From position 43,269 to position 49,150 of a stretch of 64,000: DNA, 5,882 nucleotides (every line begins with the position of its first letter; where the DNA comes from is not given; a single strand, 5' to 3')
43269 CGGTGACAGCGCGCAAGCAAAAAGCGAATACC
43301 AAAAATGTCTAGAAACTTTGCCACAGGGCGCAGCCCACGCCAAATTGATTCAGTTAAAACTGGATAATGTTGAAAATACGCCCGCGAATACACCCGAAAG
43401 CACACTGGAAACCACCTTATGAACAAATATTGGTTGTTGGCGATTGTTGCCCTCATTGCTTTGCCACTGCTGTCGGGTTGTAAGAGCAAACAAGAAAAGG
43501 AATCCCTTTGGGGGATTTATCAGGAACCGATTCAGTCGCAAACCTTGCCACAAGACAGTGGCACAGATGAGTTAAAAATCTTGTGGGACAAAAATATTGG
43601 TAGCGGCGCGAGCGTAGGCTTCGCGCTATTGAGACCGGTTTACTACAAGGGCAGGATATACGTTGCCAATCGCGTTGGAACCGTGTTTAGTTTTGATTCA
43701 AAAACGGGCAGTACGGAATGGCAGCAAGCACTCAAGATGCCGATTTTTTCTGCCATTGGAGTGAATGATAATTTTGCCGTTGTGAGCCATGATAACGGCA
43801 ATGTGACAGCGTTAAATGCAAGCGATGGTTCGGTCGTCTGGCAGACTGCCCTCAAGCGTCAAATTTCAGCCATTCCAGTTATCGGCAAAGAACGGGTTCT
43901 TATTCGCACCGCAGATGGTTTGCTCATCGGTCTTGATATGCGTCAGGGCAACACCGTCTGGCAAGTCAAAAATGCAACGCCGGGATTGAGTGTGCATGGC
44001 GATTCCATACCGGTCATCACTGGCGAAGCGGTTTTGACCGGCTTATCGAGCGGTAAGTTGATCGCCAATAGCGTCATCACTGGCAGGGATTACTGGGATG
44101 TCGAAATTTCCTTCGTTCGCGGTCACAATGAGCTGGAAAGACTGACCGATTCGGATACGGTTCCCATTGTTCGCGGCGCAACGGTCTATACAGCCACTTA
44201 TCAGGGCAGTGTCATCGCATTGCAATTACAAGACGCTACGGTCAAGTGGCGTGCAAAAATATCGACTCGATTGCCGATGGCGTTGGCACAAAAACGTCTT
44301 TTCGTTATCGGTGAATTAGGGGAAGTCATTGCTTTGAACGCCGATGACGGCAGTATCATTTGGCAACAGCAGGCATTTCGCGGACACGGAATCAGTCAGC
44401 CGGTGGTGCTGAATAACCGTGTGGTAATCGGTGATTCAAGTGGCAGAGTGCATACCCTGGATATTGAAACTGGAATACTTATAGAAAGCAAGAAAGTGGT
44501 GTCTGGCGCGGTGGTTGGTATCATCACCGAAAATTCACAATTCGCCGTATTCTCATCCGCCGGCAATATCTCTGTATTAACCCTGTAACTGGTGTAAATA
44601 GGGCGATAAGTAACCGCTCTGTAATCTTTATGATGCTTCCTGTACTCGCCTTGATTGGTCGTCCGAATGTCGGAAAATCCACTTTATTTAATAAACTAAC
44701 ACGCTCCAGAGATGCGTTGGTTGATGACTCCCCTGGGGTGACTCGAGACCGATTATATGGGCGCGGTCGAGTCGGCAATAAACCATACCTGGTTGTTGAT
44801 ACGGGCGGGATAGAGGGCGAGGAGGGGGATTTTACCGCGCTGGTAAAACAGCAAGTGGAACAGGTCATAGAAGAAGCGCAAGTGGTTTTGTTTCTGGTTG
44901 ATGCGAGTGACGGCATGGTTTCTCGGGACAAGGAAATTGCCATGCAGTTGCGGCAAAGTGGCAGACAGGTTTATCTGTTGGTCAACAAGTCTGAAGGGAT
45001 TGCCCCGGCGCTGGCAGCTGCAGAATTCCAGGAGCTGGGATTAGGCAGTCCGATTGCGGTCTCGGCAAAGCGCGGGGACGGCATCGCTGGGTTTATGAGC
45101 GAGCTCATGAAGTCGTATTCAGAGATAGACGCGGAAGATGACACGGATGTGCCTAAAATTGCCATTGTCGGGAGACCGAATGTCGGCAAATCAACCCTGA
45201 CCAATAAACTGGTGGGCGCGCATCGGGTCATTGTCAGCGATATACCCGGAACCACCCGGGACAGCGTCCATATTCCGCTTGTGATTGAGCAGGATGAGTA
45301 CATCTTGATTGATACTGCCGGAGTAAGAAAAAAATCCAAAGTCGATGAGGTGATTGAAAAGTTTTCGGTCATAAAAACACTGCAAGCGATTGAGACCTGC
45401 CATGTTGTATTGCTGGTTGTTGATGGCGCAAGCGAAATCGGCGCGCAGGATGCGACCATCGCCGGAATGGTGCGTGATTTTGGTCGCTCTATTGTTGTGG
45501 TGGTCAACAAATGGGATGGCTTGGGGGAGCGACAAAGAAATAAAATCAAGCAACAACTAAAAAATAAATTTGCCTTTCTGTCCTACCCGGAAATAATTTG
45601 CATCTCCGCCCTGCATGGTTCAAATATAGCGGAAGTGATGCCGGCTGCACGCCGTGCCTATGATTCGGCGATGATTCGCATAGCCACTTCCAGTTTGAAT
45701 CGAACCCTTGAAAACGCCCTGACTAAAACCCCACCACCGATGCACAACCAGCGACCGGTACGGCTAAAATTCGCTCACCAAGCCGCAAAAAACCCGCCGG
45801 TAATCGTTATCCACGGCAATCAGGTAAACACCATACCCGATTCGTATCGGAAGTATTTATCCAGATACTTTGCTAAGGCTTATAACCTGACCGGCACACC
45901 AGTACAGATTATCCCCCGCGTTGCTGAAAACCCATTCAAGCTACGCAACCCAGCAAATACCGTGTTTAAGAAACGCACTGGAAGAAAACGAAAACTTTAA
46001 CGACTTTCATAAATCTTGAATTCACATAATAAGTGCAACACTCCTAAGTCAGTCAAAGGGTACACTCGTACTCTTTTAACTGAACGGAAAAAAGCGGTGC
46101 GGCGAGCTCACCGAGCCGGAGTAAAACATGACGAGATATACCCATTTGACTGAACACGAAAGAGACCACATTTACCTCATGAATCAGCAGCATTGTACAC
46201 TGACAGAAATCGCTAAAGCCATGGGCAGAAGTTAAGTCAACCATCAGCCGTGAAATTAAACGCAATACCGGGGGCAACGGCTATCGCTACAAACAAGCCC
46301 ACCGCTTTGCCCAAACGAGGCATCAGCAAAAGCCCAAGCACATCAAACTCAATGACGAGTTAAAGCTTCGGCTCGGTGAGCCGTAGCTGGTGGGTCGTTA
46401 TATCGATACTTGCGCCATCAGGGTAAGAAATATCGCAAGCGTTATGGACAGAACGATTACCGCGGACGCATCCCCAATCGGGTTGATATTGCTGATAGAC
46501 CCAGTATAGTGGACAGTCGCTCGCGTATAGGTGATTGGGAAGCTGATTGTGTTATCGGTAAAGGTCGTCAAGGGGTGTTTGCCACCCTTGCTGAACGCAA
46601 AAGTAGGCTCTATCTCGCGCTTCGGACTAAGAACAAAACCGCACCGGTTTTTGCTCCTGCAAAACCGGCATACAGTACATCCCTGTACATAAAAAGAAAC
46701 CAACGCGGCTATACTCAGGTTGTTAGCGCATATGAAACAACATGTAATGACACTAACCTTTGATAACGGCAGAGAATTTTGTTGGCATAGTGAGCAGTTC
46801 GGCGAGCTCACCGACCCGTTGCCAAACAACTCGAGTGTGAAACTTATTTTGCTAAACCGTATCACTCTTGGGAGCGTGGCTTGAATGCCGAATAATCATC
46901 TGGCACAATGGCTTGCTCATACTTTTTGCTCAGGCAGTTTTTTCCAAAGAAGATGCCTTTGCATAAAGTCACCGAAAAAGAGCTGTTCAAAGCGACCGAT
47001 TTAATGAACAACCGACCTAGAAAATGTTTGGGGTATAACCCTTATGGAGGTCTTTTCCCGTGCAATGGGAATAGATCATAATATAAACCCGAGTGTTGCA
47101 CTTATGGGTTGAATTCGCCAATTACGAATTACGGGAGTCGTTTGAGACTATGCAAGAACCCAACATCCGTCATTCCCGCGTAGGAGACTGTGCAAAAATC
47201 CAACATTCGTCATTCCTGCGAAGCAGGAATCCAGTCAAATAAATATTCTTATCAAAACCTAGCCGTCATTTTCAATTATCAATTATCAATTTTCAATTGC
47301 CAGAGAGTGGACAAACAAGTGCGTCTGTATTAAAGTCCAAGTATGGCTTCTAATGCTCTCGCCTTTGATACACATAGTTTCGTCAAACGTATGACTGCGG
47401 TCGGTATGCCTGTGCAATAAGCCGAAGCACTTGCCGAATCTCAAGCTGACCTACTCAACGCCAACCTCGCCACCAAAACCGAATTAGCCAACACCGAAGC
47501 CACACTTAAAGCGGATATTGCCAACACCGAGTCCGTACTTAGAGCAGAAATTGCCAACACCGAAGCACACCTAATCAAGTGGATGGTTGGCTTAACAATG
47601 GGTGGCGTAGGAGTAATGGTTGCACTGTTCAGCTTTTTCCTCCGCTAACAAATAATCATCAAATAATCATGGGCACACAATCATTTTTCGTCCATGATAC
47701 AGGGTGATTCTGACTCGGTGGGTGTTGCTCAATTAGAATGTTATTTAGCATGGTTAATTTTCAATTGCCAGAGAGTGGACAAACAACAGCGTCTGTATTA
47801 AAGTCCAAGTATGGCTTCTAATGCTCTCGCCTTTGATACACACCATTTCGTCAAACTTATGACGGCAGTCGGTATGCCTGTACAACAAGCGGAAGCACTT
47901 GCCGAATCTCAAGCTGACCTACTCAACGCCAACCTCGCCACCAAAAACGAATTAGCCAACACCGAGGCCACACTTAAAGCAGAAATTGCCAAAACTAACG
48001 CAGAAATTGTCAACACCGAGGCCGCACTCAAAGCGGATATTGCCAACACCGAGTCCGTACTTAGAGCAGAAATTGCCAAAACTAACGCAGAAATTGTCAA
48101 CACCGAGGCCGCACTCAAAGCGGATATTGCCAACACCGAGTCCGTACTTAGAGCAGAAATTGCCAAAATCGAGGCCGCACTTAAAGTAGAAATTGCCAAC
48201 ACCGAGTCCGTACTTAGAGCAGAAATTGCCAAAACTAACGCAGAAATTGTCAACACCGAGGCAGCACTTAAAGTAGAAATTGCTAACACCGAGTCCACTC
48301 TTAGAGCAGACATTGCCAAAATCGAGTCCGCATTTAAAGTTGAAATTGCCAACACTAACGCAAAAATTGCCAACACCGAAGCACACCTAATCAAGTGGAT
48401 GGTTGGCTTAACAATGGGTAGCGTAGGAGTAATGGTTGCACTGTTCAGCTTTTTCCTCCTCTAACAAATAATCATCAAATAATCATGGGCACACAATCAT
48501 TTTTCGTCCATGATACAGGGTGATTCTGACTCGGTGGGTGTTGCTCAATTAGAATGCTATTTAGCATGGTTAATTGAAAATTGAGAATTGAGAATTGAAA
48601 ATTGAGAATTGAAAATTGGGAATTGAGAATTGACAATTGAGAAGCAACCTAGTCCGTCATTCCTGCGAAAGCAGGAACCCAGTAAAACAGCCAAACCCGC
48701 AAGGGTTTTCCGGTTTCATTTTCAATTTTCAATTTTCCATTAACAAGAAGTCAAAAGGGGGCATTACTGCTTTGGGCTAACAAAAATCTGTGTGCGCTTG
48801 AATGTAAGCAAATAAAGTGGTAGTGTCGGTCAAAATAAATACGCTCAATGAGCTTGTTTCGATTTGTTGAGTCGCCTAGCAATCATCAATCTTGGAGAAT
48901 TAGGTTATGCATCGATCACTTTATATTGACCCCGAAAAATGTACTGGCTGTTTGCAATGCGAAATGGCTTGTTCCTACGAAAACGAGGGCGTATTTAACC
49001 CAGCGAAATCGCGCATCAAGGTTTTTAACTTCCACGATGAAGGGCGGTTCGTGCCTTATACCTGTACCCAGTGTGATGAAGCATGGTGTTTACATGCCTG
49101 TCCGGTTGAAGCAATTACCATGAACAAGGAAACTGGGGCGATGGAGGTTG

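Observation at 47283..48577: Tandem DUF1640-like paralogues: one short with a nonsense codon, one doubled in length by coiled-coil repeat expansion; possibly leaderless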

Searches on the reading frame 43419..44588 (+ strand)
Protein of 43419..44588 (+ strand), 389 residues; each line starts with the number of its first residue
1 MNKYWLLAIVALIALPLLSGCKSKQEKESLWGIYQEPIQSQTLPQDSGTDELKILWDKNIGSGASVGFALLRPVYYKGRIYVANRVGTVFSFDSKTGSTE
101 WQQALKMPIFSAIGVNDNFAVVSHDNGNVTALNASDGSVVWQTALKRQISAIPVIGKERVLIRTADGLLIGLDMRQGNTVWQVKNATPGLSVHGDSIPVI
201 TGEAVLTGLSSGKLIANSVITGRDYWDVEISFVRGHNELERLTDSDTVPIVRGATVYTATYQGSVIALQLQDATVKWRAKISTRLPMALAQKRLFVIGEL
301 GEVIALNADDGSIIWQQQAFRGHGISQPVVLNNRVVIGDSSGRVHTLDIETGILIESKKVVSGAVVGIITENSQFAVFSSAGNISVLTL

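Call 62: search_protein_families(library=pfam, proteins=[window:43419-44588:+], max_evalue=0.001)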
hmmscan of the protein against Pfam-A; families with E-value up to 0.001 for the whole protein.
window:43419-44588:+ (389 aa): 6 families
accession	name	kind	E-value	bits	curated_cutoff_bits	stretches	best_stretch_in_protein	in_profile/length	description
PF13360.13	PQQ_2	-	2.7e-61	207.6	27.6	3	87-317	3-233/233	Outer membrane protein assembly factor BamB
PF13570.13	Beta-prop_ACSF4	-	1.7e-34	120.1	133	3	51-187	122-255/329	Beta-alanine-activating enzyme, beta-propeller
PF01011.28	PQQ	-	2.4e-10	40.2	26.7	0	71-179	51-136/595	Glucose/ethanol/alcohol dehydrogenase, beta-propeller domain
PF25293.1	Beta-prop_EMC1_N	-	2.6e-10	40.8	34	0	78-148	32-106/219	EMC1 N-terminal beta-propeller domain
PF24796.1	WDR55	-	0.00012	21.7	200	0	90-190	80-182/296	WDR55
PF25172.1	Beta-prop_WDR3_2nd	-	0.00036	20.3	140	0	117-189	10-82/293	WDR3 second beta-propeller domain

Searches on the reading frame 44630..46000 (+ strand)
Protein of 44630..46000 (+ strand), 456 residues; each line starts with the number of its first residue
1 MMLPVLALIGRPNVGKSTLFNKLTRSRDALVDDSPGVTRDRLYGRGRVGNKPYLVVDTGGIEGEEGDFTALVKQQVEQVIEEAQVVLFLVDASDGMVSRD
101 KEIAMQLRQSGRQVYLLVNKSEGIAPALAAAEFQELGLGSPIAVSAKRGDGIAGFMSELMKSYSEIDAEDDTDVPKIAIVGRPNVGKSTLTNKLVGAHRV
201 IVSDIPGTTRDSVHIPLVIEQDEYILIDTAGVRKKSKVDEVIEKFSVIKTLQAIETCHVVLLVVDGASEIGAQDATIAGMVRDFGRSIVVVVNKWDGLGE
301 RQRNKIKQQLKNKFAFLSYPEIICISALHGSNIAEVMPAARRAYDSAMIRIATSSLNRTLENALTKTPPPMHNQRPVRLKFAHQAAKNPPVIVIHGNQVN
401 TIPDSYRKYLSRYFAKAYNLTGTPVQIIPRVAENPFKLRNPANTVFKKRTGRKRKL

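Call 21: find_encoding_contigs(protein=window:44630-46000:+, flank=6000, max_places=8)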
Protein window:44630-46000:+ (456 aa): no gene with exactly this product is on record in the collection.

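Call 62: search_protein_families(library=pfam, proteins=[window:44630-46000:+], max_evalue=0.001)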
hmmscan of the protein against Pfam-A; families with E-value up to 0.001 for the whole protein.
window:44630-46000:+ (456 aa): 15 families
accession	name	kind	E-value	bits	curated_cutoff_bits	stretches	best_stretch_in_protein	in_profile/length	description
PF01926.29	MMR_HSR1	-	2.5e-55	185.8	21.9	2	176-294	1-113/113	50S ribosome-binding GTPase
PF02421.24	FeoB_N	-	1.1e-26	93.7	27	2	176-337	2-153/156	Ferrous iron transport protein B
PF14714.11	KH_dom-like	-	6e-26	91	27.3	1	350-430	1-81/81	KH-domain-like of EngA bacterial GTPase enzymes, C-terminal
PF00009.33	GTP_EFTU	-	1.5e-19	70.7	26.5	1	174-340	3-182/188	Elongation factor Tu GTP binding domain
PF00350.29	Dynamin_N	-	1.2e-13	51.9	27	0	177-215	1-38/168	Dynamin family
PF03193.22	RsgA_GTPase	-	9.4e-09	35.8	30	0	177-234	109-170/174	RsgA GTPase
PF04548.22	AIG1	-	9.6e-07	28.8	27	1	176-289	2-116/212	AIG1 family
PF13401.12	AAA_22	-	1.1e-05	26.1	27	0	5-96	7-96/130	AAA domain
PF05621.17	TniB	-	1.1e-05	25.4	22.4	0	167-265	28-126/189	Bacterial TniB protein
PF03266.21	NTPase_1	-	3.8e-05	24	23.9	0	176-195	1-20/168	NTPase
PF08477.19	Roc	-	0.00014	22.5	27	0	176-197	1-22/119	Ras of Complex, Roc, domain of DAPkinase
PF13238.12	AAA_18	-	0.00023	22.1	29.4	0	177-254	1-69/128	AAA domain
PF00005.33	ABC_tran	-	0.00042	21.4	25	0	176-200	13-37/137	ABC transporter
PF05729.18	NACHT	-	0.00054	20.3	26.7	0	73-110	70-105/167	NACHT domain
PF00071.28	Ras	-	0.00098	19.2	21.6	0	176-337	1-153/162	Ras family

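Call 77: find_homologous_proteins(query=window:44630-46000:+, max_evalue=1e-150)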
Query window:44630-46000:+ (456 aa): 122 proteins with E <= 1e-150 among 8000 candidates; the best 120 are listed.
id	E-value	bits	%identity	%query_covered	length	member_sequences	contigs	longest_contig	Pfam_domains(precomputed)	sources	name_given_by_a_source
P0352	3.8e-296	999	100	100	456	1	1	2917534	PF01926.30,PF00350.30,PF02421.25,PF00009.34,PF13401.13,PF03193.23,PF14714.12,PF05621.18,PF04548.23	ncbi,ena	-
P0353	4.5e-257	871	85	100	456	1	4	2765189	PF01926.30,PF03266.22,PF00350.30,PF02421.25,PF00009.34,PF13401.13,PF03193.23,PF14714.12,PF05621.18,PF04548.23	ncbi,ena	-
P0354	4.7e-257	871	86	100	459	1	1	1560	PF01926.30,PF00350.30,PF02421.25,PF00009.34,PF13401.13,PF03193.23,PF14714.12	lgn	-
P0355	2.2e-248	842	82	100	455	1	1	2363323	PF01926.30,PF03266.22,PF00005.34,PF00350.30,PF02421.25,PF00009.34,PF13401.13,PF03193.23,PF14714.12,PF05621.18,PF04548.23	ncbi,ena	-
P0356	1.5e-246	836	83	100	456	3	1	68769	PF01926.30,PF00350.30,PF02421.25,PF00009.34,PF03193.23,PF14714.12,PF05621.18,PF04548.23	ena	-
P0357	1.4e-240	816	79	100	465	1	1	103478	PF01926.30,PF03266.22,PF00350.30,PF02421.25,PF00009.34,PF03193.23,PF14714.12,PF05621.18,PF04548.23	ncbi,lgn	-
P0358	1.4e-236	803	79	100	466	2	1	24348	PF01926.30,PF03266.22,PF08477.20,PF00350.30,PF13401.13,PF03193.23,PF04548.23,PF02421.25,PF00009.34,PF14714.12,PF05621.18,PF00071.29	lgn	-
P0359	4.2e-233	792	77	100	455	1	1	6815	PF01926.30,PF00350.30,PF02421.25,PF00009.34,PF03193.23,PF14714.12,PF05621.18,PF04548.23,PF00071.29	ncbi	-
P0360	1.7e-232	790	77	100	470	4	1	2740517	PF01926.30,PF03266.22,PF00350.30,PF02421.25,PF00009.34,PF03193.23,PF14714.12,PF05621.18,PF04548.23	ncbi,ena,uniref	ncbi:ribosome biogenesis GTPase Der [Candidatus Spongiihabitans sp.]|uniref:ribosome biogenesis GTPa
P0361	1.4e-222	757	75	100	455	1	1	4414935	PF01926.30,PF00350.30,PF02421.25,PF00009.34,PF03193.23,PF14714.12,PF04548.23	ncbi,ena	-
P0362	2.8e-219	746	73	100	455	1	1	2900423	PF01926.30,PF00350.30,PF02421.25,PF00009.34,PF03193.23,PF14714.12,PF04548.23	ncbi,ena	-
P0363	2.0e-217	740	72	100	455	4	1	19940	PF01926.30,PF00350.30,PF02421.25,PF00009.34,PF03193.23,PF14714.12,PF04548.23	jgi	jgi:GTP-binding protein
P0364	3.5e-217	739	72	100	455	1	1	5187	PF01926.30,PF00350.30,PF02421.25,PF00009.34,PF13401.13,PF03193.23,PF13238.13,PF14714.12,PF04548.23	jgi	-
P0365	3.6e-217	739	73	100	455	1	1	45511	PF01926.30,PF09439.17,PF00350.30,PF02421.25,PF00009.34,PF13401.13,PF03193.23,PF14714.12,PF05621.18,PF04548.23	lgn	-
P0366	5.8e-217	739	73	100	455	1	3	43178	PF01926.30,PF00350.30,PF02421.25,PF00009.34,PF03193.23,PF03308.23,PF14714.12,PF04548.23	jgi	jgi:GTP-binding protein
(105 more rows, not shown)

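Call 78: find_encoding_contigs(protein=P0352, flank=6000, max_places=4)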
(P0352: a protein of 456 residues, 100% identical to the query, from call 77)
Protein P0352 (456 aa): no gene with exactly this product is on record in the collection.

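Call 79: find_encoding_contigs(protein=P0353, flank=6000, max_places=4)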
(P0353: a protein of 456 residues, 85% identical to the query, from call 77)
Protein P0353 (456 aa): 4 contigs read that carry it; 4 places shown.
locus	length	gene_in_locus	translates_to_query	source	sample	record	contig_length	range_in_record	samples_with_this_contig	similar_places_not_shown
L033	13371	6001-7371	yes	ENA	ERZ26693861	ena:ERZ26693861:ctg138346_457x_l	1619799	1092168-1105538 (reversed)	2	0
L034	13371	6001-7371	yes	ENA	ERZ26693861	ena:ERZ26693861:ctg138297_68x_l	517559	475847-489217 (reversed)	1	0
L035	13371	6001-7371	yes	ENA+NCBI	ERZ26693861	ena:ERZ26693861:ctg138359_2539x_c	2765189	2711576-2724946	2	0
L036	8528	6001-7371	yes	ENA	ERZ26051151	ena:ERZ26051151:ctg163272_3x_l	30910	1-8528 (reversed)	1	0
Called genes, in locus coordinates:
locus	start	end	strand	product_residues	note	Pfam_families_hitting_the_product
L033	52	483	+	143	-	PF00334:NDK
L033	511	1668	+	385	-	PF21016:RlmN_N, PF04055:Radical_SAM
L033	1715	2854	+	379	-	PF13413:HTH_25, PF13464:RodZ_C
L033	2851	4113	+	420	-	PF13393:tRNA-synt_His, PF00587:tRNA-synt_2b, PF03129:HGTP_anticodon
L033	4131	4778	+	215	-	PF09976:TPR_21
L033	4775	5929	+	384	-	PF25171:Beta-prop_WDR36-Utp21_1st (faint), PF01011:PQQ (weak), PF13570:Beta-prop_ACSF4, PF25293:Beta-prop_EMC1_N (faint), PF13360:PQQ_2, PF13570:Beta-prop_ACSF4, PF13360:PQQ_2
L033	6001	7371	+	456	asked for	PF00350:Dynamin_N (faint), PF01926:MMR_HSR1, PF02421:FeoB_N, PF00009:GTP_EFTU, PF01926:MMR_HSR1, PF02421:FeoB_N, PF04548:AIG1 (weak), PF14714:KH_dom-like, +4 more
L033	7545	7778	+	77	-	PF13936:HTH_38 (faint)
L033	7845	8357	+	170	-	PF00665:rve (weak)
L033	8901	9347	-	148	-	PF01476:LysM (faint)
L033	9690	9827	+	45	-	-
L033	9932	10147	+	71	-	-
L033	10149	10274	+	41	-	-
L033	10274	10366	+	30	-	-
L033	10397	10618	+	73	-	-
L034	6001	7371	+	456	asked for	PF00350:Dynamin_N (faint), PF01926:MMR_HSR1, PF02421:FeoB_N, PF00009:GTP_EFTU, PF01926:MMR_HSR1, PF02421:FeoB_N, PF04548:AIG1 (weak), PF14714:KH_dom-like, +4 more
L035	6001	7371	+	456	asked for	PF00350:Dynamin_N (faint), PF01926:MMR_HSR1, PF02421:FeoB_N, PF00009:GTP_EFTU, PF01926:MMR_HSR1, PF02421:FeoB_N, PF04548:AIG1 (weak), PF14714:KH_dom-like, +4 more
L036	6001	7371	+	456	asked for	PF00350:Dynamin_N (faint), PF01926:MMR_HSR1, PF02421:FeoB_N, PF00009:GTP_EFTU, PF01926:MMR_HSR1, PF02421:FeoB_N, PF04548:AIG1 (weak), PF14714:KH_dom-like, +4 more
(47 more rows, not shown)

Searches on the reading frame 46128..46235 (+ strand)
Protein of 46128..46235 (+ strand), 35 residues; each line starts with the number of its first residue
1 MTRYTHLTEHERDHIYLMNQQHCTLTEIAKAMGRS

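Call 62: search_protein_families(library=pfam, proteins=[window:46128-46235:+], max_evalue=0.001)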
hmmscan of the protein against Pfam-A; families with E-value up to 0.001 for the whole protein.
window:46128-46235:+ (35 aa): 1 family
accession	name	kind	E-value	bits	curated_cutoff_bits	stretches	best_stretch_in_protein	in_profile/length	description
PF13936.12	HTH_38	-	4.5e-07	30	27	1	3-35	1-33/44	Helix-turn-helix domain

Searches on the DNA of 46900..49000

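Call 50: search_rna_families(source=window, start=46900, end=49000, threshold=evalue, max_evalue=1)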
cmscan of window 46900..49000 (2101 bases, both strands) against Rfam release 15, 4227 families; matches with E-value up to 1: 3.
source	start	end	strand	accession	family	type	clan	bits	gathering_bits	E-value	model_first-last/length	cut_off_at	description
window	48566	48747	+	RF04210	MIR8643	Gene; miRNA;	-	25.6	135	0.025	1-150/150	no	MIR8643 microRNA precursor family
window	48574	48724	+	RF02942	Clostridiales-3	Gene; sRNA;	-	21.8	103.4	0.0032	1-264/264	no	Clostridiales-3 RNA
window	48567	48746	+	RF04128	MIR8562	Gene; miRNA;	-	21.1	211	0.51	1-242/242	no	MIR8562 microRNA precursor family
